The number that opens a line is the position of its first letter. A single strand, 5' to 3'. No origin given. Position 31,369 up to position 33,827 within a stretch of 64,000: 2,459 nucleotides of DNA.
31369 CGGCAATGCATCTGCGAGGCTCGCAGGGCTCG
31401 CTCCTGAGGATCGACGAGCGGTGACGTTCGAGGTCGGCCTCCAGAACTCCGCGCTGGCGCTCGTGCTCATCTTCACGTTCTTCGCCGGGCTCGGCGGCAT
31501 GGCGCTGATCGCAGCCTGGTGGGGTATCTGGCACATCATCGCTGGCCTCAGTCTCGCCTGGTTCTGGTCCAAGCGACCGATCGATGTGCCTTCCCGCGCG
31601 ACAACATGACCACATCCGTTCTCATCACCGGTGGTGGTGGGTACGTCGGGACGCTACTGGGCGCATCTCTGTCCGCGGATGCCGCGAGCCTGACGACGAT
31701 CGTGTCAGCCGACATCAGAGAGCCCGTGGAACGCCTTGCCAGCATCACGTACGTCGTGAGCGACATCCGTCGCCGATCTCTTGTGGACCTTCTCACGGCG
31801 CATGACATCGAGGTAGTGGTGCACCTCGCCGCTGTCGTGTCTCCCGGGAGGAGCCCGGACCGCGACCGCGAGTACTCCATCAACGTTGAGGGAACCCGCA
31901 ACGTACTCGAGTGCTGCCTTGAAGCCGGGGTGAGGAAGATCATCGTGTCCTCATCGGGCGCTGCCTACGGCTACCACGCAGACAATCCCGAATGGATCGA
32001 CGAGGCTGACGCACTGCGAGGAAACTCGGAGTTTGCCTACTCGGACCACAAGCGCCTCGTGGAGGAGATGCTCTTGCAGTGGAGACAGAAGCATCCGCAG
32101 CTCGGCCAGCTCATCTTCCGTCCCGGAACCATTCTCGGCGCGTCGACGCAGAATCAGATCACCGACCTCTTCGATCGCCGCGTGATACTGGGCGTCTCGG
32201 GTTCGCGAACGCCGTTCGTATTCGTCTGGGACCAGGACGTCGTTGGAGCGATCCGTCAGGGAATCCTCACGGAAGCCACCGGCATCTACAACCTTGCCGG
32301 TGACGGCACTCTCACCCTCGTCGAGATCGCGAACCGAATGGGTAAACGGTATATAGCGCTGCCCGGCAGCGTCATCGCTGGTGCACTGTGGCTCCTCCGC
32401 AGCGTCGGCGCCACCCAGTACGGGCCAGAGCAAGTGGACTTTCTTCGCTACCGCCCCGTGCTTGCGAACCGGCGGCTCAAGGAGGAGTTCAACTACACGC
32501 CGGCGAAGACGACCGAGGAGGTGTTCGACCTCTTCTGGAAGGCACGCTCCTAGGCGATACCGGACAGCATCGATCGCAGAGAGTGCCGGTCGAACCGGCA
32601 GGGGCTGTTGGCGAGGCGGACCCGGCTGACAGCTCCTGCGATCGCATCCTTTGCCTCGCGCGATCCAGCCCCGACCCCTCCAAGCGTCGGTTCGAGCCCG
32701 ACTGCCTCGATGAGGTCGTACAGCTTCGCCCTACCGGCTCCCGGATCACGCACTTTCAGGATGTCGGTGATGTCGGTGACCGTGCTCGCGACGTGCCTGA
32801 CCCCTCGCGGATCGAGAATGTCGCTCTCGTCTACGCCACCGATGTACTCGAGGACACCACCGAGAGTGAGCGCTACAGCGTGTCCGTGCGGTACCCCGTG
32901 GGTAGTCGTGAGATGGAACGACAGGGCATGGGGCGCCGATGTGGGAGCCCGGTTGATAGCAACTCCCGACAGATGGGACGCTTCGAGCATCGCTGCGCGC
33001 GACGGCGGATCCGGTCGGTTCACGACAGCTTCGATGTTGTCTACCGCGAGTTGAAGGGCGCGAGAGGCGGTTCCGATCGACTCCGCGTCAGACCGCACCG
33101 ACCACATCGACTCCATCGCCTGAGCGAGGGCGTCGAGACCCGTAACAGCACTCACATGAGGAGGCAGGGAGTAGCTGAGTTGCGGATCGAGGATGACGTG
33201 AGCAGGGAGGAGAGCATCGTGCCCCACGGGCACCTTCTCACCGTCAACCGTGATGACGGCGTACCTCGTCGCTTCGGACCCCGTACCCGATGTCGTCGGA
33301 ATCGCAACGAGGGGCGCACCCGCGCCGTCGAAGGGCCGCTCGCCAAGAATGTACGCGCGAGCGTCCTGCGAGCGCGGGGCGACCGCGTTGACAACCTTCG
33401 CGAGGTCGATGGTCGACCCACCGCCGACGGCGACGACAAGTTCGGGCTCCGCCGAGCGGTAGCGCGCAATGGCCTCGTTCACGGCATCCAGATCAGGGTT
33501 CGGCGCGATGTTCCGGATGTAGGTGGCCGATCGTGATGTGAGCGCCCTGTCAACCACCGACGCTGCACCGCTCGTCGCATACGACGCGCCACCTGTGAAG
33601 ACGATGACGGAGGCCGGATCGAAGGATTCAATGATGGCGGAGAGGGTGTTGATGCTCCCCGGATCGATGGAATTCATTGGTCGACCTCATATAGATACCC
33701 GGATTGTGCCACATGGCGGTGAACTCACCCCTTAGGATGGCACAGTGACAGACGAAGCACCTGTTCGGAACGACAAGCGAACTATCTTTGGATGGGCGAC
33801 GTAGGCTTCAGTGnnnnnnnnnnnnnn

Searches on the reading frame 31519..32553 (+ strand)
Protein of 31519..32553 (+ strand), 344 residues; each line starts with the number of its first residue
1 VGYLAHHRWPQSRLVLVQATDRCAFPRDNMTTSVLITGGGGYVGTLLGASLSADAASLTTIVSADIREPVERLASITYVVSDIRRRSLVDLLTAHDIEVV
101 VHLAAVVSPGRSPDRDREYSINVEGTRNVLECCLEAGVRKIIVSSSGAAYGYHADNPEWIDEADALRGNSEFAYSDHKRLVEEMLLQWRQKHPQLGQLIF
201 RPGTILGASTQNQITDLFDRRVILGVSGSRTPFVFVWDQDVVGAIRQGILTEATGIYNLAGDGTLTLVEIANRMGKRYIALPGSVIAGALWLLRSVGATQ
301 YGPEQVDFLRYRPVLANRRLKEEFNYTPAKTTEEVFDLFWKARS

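Call 76: search_protein_families(library=pfam, proteins=[window:31519-32553:+], max_evalue=0.00001)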
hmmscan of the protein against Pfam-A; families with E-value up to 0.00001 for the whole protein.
window:31519-32553:+ (344 aa): 7 families
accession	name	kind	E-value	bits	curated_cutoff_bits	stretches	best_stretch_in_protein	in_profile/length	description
PF01370.27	Epimerase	-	3.7e-26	92.4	20.9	1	34-213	1-180/240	NAD dependent epimerase/dehydratase family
PF01073.25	3Beta_HSD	-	1.2e-18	67.6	22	1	35-211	1-187/280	3-beta hydroxysteroid dehydrogenase/isomerase family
PF16363.11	GDP_Man_Dehyd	-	7.7e-13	49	27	1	35-191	1-170/332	GDP-mannose 4,6 dehydratase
PF07993.18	NAD_binding_4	-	1.8e-10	40.8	20.1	1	94-219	86-220/258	Male sterility protein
PF04321.23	RmlD_sub_bind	-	2.5e-08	33.8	27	1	33-218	2-164/287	RmlD substrate binding domain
PF02719.21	Polysacc_synt_2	-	7.4e-07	29.1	20.2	1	34-146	1-128/293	Polysaccharide biosynthesis protein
PF13460.12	NAD_binding_10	-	2.4e-06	28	27.2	1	38-184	1-130/184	NAD(P)H-binding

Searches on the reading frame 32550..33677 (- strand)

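Call 76: search_protein_families(library=pfam, proteins=[window:32550-33677:-], max_evalue=0.00001)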
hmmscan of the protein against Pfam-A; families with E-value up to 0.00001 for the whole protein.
window:32550-33677:- (375 aa): 3 families
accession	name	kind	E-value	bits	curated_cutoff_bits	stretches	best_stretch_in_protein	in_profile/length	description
PF00465.25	Fe-ADH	-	8.1e-38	130.1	31.3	1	5-165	7-168/168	Iron-containing alcohol dehydrogenase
PF25137.1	ADH_Fe_C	-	1.1e-19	71.4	27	1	177-370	2-189/194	Fe-containing alcohol dehydrogenase family, C-terminal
PF13685.12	Fe-ADH_2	-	2.6e-12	47.4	28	1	4-98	2-95/149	Iron-containing alcohol dehydrogenase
